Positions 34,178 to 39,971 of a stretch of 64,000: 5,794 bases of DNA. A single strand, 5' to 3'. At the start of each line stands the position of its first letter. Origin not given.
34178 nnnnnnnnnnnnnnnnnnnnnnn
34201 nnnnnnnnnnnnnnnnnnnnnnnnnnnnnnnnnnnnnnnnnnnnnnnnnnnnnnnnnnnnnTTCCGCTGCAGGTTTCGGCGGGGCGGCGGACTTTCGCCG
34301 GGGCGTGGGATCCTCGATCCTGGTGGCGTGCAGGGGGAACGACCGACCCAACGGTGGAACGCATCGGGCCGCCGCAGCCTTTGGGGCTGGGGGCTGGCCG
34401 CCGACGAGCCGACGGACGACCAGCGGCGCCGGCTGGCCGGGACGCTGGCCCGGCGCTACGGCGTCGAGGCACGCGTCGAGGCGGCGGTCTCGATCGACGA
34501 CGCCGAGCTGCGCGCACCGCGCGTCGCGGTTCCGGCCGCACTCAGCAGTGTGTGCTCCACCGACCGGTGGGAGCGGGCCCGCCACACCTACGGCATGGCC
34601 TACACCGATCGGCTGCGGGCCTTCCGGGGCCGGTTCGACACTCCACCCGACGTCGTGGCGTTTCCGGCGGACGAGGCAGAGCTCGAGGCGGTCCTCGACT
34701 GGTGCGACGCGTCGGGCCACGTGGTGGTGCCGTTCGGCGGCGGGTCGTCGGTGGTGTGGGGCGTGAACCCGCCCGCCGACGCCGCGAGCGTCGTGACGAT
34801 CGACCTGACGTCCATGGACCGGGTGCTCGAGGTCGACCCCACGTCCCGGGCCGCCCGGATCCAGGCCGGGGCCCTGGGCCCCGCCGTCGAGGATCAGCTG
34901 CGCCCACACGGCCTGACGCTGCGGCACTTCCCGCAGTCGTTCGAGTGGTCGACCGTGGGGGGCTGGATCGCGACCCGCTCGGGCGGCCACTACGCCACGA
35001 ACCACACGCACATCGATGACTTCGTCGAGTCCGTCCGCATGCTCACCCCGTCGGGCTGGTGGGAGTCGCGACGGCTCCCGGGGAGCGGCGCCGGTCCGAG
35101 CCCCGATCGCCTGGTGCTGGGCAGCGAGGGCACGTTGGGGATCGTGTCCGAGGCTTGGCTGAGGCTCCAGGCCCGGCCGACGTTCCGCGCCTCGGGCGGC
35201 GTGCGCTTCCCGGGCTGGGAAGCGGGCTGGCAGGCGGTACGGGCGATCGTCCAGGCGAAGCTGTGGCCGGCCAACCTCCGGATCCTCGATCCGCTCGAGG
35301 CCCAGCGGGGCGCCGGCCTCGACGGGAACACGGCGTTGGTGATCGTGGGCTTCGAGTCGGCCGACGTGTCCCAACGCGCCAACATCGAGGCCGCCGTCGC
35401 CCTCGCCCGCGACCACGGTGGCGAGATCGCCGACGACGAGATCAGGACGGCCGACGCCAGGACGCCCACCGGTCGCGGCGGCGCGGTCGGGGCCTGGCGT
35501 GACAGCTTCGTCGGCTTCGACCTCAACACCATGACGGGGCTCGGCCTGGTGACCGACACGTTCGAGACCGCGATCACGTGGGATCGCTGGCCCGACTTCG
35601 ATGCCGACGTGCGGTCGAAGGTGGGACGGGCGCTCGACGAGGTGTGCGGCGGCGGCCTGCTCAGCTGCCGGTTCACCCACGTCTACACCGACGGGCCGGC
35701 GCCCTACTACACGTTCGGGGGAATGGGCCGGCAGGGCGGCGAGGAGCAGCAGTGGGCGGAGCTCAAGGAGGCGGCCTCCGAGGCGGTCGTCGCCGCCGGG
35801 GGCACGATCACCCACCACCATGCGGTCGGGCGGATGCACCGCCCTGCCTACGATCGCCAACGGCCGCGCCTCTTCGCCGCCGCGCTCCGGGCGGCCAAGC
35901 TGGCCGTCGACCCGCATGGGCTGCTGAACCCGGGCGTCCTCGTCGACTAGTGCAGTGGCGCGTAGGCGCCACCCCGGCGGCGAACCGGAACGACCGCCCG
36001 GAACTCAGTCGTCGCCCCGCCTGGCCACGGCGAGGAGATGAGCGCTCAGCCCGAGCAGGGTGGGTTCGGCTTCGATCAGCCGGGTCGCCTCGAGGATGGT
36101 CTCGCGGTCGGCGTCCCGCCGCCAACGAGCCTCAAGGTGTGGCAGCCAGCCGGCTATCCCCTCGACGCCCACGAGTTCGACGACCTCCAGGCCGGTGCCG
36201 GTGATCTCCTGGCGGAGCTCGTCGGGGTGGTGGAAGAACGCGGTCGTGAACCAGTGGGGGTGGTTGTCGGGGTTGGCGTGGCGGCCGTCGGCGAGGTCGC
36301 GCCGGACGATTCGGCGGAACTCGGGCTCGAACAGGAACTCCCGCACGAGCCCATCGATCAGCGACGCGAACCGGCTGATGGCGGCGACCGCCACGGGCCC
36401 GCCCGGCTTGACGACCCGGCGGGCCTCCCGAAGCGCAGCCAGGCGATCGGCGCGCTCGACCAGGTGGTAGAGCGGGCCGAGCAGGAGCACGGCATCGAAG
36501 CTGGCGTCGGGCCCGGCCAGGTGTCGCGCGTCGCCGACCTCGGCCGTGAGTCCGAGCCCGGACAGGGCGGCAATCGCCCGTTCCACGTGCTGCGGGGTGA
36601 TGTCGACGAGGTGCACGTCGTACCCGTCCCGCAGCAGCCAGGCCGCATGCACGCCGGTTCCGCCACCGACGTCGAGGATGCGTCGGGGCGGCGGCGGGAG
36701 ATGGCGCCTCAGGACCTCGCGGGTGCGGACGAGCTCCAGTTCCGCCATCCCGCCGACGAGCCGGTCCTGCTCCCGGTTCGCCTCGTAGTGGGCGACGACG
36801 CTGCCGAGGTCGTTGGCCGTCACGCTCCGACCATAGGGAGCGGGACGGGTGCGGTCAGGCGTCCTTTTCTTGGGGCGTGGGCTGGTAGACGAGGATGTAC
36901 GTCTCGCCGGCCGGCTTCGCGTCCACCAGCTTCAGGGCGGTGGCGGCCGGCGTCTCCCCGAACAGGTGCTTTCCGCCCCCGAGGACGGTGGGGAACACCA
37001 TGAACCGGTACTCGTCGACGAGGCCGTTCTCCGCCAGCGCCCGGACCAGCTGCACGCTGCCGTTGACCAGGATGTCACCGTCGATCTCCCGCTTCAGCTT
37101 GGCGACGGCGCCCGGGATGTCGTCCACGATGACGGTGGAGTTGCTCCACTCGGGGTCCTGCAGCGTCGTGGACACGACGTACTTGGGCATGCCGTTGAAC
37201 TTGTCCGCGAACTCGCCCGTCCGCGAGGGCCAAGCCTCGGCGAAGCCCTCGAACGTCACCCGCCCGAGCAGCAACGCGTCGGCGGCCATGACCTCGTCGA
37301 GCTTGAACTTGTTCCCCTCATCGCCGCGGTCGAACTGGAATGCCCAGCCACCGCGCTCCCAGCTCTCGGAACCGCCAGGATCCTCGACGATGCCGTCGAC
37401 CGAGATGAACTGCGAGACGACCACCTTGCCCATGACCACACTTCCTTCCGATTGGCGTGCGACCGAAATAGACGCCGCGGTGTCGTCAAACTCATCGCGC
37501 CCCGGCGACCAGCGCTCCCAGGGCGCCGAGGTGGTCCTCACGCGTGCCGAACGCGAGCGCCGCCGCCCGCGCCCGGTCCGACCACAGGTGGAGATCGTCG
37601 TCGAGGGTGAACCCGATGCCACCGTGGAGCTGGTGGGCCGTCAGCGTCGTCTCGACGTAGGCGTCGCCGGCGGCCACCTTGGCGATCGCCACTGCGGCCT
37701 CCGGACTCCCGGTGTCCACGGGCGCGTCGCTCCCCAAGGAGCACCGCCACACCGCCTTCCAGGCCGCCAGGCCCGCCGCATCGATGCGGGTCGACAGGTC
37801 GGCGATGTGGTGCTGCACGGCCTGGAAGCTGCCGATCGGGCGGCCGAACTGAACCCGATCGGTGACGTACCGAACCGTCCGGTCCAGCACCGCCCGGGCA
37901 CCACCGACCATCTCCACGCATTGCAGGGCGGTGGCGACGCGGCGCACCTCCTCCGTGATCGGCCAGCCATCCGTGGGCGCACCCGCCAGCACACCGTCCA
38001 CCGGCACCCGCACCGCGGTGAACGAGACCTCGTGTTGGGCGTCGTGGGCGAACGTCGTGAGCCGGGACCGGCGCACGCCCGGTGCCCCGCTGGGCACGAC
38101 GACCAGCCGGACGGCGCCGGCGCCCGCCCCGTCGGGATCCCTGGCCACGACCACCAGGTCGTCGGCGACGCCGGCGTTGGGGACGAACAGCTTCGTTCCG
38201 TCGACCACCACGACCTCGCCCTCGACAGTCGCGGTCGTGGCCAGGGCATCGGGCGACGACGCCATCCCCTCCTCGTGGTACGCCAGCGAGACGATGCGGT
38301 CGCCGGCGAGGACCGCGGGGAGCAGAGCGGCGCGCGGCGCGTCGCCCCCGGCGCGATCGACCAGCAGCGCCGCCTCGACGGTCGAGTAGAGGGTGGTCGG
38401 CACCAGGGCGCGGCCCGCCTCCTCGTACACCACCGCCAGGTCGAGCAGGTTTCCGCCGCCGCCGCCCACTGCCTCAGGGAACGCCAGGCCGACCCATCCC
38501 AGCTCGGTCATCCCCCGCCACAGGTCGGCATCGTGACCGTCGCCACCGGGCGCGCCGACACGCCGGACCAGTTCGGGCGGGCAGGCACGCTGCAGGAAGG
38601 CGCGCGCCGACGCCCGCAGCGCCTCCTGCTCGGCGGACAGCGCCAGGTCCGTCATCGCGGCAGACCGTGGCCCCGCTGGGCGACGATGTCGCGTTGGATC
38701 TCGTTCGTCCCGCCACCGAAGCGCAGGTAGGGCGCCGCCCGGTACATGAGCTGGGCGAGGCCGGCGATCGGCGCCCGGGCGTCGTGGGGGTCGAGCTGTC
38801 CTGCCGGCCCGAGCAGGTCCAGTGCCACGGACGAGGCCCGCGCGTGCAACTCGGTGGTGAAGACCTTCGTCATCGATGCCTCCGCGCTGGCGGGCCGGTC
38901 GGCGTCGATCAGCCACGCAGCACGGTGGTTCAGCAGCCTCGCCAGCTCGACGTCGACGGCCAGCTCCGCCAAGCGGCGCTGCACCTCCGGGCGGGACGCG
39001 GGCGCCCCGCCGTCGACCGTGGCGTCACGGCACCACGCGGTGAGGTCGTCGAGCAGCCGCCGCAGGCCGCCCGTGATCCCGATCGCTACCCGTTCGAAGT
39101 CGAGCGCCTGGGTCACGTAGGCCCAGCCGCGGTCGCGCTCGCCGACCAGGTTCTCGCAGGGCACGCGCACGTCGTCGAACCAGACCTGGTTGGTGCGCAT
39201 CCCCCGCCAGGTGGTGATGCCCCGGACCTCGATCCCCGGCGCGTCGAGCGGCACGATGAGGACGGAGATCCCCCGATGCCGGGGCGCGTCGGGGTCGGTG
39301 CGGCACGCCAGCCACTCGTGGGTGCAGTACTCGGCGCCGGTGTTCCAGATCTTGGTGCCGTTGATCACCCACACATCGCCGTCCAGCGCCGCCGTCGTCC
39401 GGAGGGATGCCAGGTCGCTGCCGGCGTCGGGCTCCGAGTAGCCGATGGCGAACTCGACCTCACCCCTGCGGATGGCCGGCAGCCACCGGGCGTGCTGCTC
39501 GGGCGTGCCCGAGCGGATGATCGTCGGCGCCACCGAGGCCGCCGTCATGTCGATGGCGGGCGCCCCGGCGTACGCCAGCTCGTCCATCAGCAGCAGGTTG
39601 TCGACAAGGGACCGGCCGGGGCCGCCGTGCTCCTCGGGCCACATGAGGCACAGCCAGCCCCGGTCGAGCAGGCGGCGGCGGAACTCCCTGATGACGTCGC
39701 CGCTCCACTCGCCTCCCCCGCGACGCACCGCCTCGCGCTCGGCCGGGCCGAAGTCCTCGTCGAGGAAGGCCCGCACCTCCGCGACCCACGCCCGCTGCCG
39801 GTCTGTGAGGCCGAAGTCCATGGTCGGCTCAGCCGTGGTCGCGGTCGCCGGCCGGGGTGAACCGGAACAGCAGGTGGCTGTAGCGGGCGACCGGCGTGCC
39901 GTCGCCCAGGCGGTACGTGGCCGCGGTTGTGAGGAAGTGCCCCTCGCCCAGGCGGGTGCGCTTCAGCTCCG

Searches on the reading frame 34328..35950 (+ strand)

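Call 51: search_protein_families(library=pfam, proteins=[window:34328-35950:+], max_evalue=0.0001)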
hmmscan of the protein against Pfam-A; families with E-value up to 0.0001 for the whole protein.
window:34328-35950:+ (540 aa): 2 families
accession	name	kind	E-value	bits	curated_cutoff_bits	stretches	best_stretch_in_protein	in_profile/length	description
PF02913.24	FAD-oxidase_C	-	5.1e-35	121.8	21.2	1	284-536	2-246/248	FAD linked oxidases, C-terminal domain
PF01565.28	FAD_binding_4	-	2e-33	115.5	26.4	1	107-243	1-133/139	FAD binding domain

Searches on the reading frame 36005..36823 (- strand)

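Call 36: search_protein_families(library=pfam, proteins=[window:36005-36823:-], max_evalue=0.001)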
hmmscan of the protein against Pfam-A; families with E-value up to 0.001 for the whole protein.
window:36005-36823:- (272 aa): 7 families
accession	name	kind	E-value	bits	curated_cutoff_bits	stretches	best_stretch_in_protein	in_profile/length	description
PF13649.12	Methyltransf_25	-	6.5e-20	72.1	27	1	49-142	1-97/97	Methyltransferase domain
PF08241.18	Methyltransf_11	-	3.9e-18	66.3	21.2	1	50-145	1-94/95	Methyltransferase domain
PF08242.18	Methyltransf_12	-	2.5e-12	47.8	30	1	50-143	1-97/98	Methyltransferase domain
PF13489.12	Methyltransf_23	-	2e-11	44.3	27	1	39-217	14-164/164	Methyltransferase domain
PF13847.12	Methyltransf_31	-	1.1e-09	38.5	27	1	48-154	6-117/145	Methyltransferase domain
PF01209.24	Ubie_methyltran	-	4.6e-08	33.1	20.1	1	39-152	41-157/233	ubiE/COQ5 methyltransferase family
PF05175.20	MTS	-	3.1e-05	24.1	23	1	36-147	21-139/170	Methyltransferase small domain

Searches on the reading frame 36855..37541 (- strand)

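Call 36: search_protein_families(library=pfam, proteins=[window:36855-37541:-], max_evalue=0.001)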
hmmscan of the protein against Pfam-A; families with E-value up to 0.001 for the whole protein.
window:36855-37541:- (228 aa): 1 family
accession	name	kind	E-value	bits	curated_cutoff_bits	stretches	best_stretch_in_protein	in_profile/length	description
PF01872.23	RibD_C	-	2.3e-27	96.5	24.1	1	39-216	2-196/197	RibD C-terminal domain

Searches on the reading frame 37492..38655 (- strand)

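Call 36: search_protein_families(library=pfam, proteins=[window:37492-38655:-], max_evalue=0.001)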
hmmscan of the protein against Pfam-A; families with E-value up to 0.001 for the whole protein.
window:37492-38655:- (387 aa): 4 families
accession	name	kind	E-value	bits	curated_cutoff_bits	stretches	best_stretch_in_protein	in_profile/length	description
PF00441.29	Acyl-CoA_dh_1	-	1.3e-27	97.2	22.4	1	229-377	2-143/150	Acyl-CoA dehydrogenase, C-terminal domain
PF02771.21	Acyl-CoA_dh_N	-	1.1e-18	68.1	22.9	1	7-119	1-113/113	Acyl-CoA dehydrogenase, N-terminal domain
PF08028.16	Acyl-CoA_dh_2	-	1.1e-11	45.6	22.7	1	245-354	3-115/134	Acyl-CoA dehydrogenase, C-terminal domain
PF02770.24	Acyl-CoA_dh_M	-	2e-11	44.3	33.3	1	124-214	2-96/97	Acyl-CoA dehydrogenase, middle domain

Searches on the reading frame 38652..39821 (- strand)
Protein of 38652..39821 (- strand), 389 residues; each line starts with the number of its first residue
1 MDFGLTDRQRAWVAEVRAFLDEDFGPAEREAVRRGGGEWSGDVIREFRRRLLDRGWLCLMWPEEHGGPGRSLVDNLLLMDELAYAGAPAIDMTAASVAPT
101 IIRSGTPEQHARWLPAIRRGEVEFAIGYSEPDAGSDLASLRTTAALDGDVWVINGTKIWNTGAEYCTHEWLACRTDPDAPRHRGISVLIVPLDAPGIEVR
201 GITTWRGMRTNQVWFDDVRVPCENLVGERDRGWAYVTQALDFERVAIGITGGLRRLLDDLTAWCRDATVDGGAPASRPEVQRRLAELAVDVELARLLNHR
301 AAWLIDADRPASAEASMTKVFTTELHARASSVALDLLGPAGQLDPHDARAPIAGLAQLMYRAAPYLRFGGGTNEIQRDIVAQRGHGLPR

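Call 36: search_protein_families(library=pfam, proteins=[window:38652-39821:-], max_evalue=0.001)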
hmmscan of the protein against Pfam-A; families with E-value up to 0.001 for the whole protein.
window:38652-39821:- (389 aa): 4 families
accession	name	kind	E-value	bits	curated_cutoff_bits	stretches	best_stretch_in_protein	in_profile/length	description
PF00441.29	Acyl-CoA_dh_1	-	1e-35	123.5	22.4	1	230-383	1-148/150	Acyl-CoA dehydrogenase, C-terminal domain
PF02770.24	Acyl-CoA_dh_M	-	1.1e-21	77.2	33.3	1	125-218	1-97/97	Acyl-CoA dehydrogenase, middle domain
PF02771.21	Acyl-CoA_dh_N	-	1.9e-20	73.7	22.9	1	6-121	1-113/113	Acyl-CoA dehydrogenase, N-terminal domain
PF08028.16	Acyl-CoA_dh_2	-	0.00036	21.3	22.7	1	251-344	9-112/134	Acyl-CoA dehydrogenase, C-terminal domain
